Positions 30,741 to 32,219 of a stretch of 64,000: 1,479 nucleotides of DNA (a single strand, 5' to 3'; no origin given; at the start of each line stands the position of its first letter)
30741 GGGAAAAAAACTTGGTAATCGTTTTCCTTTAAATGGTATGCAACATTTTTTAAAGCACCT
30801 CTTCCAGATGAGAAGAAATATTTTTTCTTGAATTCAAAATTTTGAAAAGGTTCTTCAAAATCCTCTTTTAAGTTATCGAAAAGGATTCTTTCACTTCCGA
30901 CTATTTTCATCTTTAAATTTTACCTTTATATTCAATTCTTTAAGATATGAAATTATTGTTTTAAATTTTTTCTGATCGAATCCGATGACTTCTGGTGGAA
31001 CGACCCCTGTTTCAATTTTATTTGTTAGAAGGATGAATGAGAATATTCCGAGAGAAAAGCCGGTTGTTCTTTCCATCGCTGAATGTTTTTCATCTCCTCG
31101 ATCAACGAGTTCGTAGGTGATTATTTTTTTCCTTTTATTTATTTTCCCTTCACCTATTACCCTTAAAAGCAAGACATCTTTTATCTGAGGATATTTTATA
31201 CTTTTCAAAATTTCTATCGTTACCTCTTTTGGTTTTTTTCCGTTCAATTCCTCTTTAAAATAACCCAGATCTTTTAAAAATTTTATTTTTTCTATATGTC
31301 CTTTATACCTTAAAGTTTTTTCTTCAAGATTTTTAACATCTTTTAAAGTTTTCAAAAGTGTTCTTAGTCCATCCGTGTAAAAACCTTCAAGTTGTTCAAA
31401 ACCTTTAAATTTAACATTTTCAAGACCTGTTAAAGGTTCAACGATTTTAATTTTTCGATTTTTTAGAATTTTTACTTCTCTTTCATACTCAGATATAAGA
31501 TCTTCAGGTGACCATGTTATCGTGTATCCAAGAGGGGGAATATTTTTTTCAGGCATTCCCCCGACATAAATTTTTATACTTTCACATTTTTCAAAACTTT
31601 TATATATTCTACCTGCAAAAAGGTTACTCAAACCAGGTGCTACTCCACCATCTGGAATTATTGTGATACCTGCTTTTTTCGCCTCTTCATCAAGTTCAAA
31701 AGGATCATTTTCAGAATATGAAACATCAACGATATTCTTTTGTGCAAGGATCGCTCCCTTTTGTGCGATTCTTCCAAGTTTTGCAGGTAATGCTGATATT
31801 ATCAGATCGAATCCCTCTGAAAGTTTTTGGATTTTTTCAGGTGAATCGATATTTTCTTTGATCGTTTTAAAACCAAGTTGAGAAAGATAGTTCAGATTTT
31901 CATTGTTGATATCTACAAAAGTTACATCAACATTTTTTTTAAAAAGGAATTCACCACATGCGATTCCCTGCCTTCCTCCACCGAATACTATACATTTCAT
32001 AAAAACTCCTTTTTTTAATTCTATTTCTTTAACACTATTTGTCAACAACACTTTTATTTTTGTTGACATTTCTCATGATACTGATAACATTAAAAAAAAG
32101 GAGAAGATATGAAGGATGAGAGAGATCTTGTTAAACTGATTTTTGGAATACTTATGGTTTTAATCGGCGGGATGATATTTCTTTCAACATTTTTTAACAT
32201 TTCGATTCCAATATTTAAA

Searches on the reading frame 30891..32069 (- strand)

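Call 58: search_protein_families(library=pfam, proteins=[window:30891-32069:-], max_evalue=0.001)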
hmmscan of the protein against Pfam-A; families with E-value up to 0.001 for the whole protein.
window:30891-32069:- (392 aa): 4 families
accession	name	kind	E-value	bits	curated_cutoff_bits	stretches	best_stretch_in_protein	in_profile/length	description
PF16653.10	Sacchrp_dh_C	-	4e-37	129.2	31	1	142-378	1-262/265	Saccharopine dehydrogenase C-terminal domain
PF03435.24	Sacchrp_dh_NADP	-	4e-07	30.9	25.1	1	27-138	2-129/129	Saccharopine dehydrogenase NADP binding domain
PF01262.27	AlaDh_PNT_C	-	0.00035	20.5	23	1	25-94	30-100/214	Alanine dehydrogenase/PNT, C-terminal domain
PF02254.24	TrkA_N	-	0.00037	21.2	23.8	1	27-94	2-70/116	TrkA-N domain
